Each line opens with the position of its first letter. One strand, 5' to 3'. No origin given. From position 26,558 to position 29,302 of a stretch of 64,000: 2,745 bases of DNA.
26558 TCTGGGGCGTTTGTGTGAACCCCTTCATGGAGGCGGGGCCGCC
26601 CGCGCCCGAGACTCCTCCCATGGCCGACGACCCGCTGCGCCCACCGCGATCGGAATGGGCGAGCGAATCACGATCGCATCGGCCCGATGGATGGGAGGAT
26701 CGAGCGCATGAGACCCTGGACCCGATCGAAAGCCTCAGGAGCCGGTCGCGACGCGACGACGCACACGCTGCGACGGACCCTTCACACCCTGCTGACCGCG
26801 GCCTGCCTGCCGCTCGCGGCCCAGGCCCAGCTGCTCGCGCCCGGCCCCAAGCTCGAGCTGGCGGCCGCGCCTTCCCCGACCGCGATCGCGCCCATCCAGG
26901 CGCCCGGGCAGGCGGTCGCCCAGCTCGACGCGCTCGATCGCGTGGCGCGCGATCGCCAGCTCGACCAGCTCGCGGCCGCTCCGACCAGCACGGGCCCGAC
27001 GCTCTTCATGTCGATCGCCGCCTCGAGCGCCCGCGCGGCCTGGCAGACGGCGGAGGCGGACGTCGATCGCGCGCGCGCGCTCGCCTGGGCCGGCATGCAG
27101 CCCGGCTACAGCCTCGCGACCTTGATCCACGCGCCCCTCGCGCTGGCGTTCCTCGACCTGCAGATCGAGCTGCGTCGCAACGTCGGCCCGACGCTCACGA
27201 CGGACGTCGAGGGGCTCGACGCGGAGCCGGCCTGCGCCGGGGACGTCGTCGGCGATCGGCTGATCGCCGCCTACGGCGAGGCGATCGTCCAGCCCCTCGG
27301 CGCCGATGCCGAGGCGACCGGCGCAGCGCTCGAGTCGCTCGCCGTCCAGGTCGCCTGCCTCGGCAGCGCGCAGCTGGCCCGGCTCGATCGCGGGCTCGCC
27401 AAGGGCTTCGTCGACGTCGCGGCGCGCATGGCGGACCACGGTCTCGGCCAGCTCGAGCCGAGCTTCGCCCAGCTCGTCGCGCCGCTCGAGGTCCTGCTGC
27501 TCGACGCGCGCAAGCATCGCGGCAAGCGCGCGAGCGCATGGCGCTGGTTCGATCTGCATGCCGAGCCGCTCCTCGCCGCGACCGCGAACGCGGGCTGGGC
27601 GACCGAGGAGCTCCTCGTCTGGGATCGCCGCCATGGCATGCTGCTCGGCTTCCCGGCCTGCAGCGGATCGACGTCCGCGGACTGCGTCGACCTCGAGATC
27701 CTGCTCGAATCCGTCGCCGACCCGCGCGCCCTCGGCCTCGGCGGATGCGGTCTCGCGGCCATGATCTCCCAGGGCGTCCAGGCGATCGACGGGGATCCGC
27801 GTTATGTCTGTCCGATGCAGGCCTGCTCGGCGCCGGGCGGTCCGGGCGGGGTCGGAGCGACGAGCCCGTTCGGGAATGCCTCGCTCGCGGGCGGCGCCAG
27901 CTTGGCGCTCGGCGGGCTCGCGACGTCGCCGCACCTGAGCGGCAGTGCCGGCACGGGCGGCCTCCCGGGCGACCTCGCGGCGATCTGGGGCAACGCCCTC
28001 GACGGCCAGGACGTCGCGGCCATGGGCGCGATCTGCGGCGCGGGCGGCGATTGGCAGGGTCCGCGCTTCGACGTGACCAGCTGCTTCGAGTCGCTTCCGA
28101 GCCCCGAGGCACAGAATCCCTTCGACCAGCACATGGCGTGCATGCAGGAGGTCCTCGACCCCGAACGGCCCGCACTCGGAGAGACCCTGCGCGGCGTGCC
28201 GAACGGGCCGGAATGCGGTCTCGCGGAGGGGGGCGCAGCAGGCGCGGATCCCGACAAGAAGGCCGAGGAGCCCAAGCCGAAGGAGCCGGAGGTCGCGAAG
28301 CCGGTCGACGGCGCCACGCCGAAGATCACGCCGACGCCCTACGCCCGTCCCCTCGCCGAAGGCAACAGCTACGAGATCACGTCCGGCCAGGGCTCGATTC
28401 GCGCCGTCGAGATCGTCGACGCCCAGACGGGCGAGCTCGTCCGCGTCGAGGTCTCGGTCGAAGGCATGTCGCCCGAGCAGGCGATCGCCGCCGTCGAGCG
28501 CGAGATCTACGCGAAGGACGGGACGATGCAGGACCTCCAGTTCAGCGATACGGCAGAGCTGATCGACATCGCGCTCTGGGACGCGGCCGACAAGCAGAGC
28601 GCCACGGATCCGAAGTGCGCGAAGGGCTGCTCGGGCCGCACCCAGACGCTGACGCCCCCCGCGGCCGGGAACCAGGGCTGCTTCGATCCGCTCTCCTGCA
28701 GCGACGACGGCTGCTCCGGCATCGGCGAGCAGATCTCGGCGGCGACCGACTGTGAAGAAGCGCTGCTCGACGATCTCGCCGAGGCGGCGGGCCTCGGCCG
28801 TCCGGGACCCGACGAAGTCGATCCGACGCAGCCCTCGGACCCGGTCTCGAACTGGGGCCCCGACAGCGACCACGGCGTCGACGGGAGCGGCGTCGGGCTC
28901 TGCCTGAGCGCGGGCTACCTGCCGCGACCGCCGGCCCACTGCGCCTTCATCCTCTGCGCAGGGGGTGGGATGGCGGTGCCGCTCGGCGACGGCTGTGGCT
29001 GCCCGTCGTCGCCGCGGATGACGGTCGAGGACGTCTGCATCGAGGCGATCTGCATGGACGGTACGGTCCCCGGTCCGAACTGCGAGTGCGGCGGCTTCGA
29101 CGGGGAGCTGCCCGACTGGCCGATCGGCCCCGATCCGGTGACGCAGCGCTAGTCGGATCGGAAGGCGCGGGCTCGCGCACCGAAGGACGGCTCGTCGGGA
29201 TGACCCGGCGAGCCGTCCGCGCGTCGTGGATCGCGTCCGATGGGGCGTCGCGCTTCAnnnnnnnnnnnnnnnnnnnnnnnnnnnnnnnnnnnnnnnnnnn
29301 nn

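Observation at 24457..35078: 10.6-kb island made almost entirely of large secreted repeat proteins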

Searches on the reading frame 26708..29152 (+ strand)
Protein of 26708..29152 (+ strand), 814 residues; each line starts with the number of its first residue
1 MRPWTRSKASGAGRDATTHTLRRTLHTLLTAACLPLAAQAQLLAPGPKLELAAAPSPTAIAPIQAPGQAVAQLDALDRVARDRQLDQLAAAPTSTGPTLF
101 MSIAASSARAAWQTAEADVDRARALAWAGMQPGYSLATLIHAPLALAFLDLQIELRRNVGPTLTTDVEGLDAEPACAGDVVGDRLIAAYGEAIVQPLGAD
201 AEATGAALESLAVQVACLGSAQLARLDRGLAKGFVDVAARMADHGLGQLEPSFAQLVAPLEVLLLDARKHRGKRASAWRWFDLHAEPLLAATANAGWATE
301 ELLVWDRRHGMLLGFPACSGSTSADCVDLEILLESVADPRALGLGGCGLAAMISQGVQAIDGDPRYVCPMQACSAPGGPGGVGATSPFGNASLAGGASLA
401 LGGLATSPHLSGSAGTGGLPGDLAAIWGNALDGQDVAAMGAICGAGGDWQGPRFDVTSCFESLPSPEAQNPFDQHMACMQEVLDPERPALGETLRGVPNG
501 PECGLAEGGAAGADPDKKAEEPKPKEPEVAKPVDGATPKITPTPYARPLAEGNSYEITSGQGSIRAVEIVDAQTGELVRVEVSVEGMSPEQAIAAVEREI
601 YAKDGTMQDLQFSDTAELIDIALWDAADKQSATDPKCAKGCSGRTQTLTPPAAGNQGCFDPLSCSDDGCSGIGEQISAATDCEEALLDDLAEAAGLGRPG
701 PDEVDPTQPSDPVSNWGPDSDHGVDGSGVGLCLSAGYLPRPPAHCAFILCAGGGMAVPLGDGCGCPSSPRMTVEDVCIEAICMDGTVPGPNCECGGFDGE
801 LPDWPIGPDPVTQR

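Call 6: search_protein_families(library=pfam, proteins=[window:26708-29152:+], max_evalue=0.01)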
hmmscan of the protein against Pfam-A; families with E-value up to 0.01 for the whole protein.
window:26708-29152:+ (814 aa): 0 families

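Call 7: search_protein_families(library=ncbifam, proteins=[window:26708-29152:+], max_evalue=0.01)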
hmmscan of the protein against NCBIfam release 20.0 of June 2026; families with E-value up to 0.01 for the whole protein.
window:26708-29152:+ (814 aa): 0 families

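Call 19: find_homologous_proteins(query=window:26708-29152:+)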
Query window:26708-29152:+ (814 aa): 7 proteins with E <= 0.001 among 8000 candidates.
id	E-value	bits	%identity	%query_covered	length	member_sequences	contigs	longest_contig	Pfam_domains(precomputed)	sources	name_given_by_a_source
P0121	0.0e+0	1828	100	100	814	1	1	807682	-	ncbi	ncbi:MAG: hypothetical protein R3F35_08575 [Myxococcota bacterium]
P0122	0.0e+0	1336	75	97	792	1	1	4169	-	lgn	-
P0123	0.0e+0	1303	73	97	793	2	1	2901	-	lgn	-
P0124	7.0e-108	380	41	54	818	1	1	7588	-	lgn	-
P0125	8.2e-102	360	35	92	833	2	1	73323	-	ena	-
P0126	9.1e-84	301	38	55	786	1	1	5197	-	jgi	jgi:hypothetical protein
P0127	3.4e-58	216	30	86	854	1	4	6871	-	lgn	-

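Call 20: find_encoding_contigs(protein=P0125, flank=10000, max_places=3)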
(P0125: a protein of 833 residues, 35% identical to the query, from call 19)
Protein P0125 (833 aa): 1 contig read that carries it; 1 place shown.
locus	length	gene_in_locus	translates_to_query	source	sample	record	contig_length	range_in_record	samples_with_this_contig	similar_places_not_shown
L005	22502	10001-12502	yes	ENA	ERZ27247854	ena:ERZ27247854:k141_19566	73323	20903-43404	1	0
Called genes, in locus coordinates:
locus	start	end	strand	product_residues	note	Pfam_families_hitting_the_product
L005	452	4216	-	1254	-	PF13401:AAA_22 (weak)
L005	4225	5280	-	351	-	PF00004:AAA (faint), PF07728:AAA_5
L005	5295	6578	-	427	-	-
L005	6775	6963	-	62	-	-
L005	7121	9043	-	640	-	PF23381:Beta-prop_IFT122_1st (faint)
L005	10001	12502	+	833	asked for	-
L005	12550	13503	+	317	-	-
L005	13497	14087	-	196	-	-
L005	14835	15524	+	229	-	PF07589:PEP_exosort_dom (weak)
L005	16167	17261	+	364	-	PF00465:Fe-ADH, PF13685:Fe-ADH_2, PF25137:ADH_Fe_C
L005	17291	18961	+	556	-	PF00989:PAS, PF13596:PAS_10, PF08448:PAS_4, PF13426:PAS_9, PF00512:HisKA, PF02518:HATPase_c, PF00072:Response_reg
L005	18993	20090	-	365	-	PF00005:ABC_tran, PF13304:AAA_21 (faint), PF17912:OB_MalK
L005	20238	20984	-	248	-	PF00106:adh_short, PF08659:KR, PF13561:adh_short_C2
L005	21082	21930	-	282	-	PF00528:BPD_transp_1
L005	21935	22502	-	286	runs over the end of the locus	PF00528:BPD_transp_1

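Call 21: find_encoding_contigs(protein=P0124, flank=10000, max_places=3)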
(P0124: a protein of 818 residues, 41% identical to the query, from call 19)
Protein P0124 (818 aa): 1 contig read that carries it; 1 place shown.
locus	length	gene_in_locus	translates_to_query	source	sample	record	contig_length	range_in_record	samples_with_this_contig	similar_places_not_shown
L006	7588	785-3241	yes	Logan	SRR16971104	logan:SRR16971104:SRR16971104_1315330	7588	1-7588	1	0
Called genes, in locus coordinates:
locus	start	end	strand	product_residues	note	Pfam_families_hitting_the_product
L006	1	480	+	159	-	?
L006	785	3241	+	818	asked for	-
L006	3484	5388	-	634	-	PF00664:ABC_membrane, PF00005:ABC_tran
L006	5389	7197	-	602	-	PF00664:ABC_membrane, PF00005:ABC_tran, PF02463:SMC_N (faint)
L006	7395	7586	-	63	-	?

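Call 25: find_encoding_contigs(protein=P0122, flank=10000, max_places=3)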
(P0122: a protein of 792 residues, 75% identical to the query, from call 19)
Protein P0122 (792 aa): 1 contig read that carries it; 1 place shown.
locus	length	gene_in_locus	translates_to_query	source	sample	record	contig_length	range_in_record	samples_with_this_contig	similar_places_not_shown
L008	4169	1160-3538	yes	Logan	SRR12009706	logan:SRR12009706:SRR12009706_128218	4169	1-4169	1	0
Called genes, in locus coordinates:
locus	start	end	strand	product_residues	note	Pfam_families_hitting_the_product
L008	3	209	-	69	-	?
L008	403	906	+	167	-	-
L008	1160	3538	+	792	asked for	-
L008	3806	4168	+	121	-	?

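Call 50: search_solved_structures(query=A1, max_evalue=1)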
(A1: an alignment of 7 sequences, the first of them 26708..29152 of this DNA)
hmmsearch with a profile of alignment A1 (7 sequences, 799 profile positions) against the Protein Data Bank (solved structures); distinct sequences matched with E-value up to 1: 0.

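Call 52: search_protein_representatives(alignment_id=A1)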
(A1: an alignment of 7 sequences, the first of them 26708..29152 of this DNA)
Query: 7 sequences, 799 profile positions. Proteins with E-value up to 0.001 (for the whole library): 264; up to 1e-10: 202; up to 1e-30: 116. The best 150 are listed.
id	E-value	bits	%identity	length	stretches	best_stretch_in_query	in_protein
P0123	0.0e+00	1216.0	-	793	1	8-791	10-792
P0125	1.1e-291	986.4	-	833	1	8-797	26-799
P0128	1.0e-192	659.0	-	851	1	25-795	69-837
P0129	6.4e-189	646.5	-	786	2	17-561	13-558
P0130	4.2e-182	624.0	-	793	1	11-788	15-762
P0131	3.2e-180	617.7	-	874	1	25-791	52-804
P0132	1.8e-178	611.9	-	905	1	11-788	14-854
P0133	6.2e-178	610.2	-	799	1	38-789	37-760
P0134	2.0e-170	585.3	-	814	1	34-791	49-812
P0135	4.2e-169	580.9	-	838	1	23-790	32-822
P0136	2.0e-166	572.1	-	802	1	31-789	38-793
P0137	5.0e-163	560.9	-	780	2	9-522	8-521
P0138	2.4e-156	538.8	-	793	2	42-530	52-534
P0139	3.7e-155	534.8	-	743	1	129-789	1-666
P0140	4.5e-152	524.6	-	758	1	44-788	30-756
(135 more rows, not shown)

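Call 55: search_protein_families(library=pfam, alignment_id=A3, max_evalue=0.001)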
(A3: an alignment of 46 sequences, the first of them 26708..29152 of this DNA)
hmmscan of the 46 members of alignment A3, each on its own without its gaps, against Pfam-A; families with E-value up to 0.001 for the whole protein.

A. member 1, window:26708-29152:+ (814 aa): 0 families

B. families by the number of members that match (of 46 scanned): 5 families
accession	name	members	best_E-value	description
PF07291.16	MauE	6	1.1e-20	Methylamine utilisation protein MauE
PF13517.12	FG-GAP_3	1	1.5e-40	FG-GAP-like repeat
PF01839.29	FG-GAP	1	9.6e-29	FG-GAP repeat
PF00462.30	Glutaredoxin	1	1.8e-08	Glutaredoxin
PF18911.6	PKD_4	1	5.3e-08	PKD domain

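Call 56: predict_structure(alignment_id=A1)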
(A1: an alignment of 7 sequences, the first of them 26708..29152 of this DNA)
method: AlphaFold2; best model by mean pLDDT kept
length: 814 residues; sequences in the alignment: 7
mean_pLDDT: 40.4   pTM: 0.31
mean pLDDT of the five models: 40.4, 40.2, 39.3, 38.2, 35.3
residues with pLDDT >= 90: 0; 70-90: 41; 50-70: 147; < 50: 626
segments of 3 or more residues with pLDDT < 50: 1-108, 131-140, 161-181, 193-201, 270-319, 321-327, 329-547, 603-615, 628-814
pLDDT, mean of each block of 10 residues (from residue 1): 35 33 37 28 25 25 29 44 41 34 39 60 64 41 65 66 40 41 55 46 57 59 66 76 65 61 58 36 37 32 34 43 44 35 29 28 28 25 26 24 22 27 33 40 39 38 43 40 37 37 32 29 35 31 42 72 73 64 70 65 46 50 53 36 26 30 37 35 38 36 32 26 28 24 28 30 28 24 34 29 30 26
secondary structure, 60 per line:
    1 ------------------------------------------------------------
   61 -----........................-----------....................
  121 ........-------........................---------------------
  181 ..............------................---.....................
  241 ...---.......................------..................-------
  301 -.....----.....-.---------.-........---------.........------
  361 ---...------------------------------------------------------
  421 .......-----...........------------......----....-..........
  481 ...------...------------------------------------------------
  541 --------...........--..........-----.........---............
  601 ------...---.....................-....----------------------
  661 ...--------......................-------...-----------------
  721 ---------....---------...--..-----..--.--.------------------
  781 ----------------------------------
elements in order (helices of 4 or more, strands of 3 or more residues): H66-89 H101-128 H136-159 H181-194 H201-216 H220-243 H247-269 H276-293 E302-306 E311-315 H329-336 H346-354 H421-427 H433-443 H456-461 H466-469 H471-483 E549-559 E562-571 E577-585 H589-600 H613-633 H635-638 H672-693 H730-733

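Call 86: search_solved_structures(query=A3, max_evalue=5)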
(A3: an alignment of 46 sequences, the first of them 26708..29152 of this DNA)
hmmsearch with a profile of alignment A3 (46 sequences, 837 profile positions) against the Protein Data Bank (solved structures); distinct sequences matched with E-value up to 5: 10.
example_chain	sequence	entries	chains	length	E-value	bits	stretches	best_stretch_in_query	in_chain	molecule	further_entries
1sjw_A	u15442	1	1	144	0.00048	21.8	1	296-344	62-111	nogalonic acid methyl ester cyclase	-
6wxh_D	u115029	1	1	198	0.18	13.4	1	505-651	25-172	Colicin-E1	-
2f98_A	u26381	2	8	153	0.37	12.3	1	306-346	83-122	Aklanonic Acid methyl Ester Cyclase, AknH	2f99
8gxl_A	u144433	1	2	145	0.6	11.6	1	106-175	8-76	SURP and G-patch domain-containing protein 1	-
2zqm_A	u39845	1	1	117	0.68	11.4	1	59-146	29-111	Prefoldin beta subunit 1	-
8gxm_A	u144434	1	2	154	0.82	11.2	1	106-175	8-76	SURP and G-patch domain-containing protein 1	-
9rgw_A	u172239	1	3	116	1.1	10.7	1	52-131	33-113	sc-apCC3-CW2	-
2d3e_A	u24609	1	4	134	1.5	10.3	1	61-162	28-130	General control protein GCN4 and Tropomyosin 1 alpha chain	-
8k60_D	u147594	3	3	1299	2.2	9.7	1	58-155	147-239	DNA-directed RNA polymerase subunit beta'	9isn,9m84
7vpd_D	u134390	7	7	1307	2.2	9.7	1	58-155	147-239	DNA-directed RNA polymerase subunit beta'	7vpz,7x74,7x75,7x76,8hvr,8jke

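Call 87: search_protein_families(library=pfam, proteins=[L005:7121-9043:-, L005:12550-13503:+, L008:403-906:+], max_evalue=0.01)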
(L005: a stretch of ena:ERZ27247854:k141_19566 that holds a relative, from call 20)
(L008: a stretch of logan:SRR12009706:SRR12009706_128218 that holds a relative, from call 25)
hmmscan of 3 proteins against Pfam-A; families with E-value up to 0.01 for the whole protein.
L005:7121-9043:- (640 aa): 3 families
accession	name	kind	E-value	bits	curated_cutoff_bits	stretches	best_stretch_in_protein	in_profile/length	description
PF13676.11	TIR_2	-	2.9e-05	25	28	1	14-119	1-93/122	TIR domain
PF25174.1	Beta-prop_THOC3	-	0.0021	17.6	305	0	278-397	126-232/272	THOC3 beta-propeller domain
PF07676.18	PD40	-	0.0029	18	20.9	0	381-402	11-31/38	WD40-like Beta Propeller Repeat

L005:12550-13503:+ (317 aa): 0 families

L008:403-906:+ (167 aa): 1 family
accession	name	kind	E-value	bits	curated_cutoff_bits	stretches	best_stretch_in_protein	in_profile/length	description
PF13782.11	SpoVAB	-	0.0097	16.6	25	1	89-130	25-66/109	Stage V sporulation protein AB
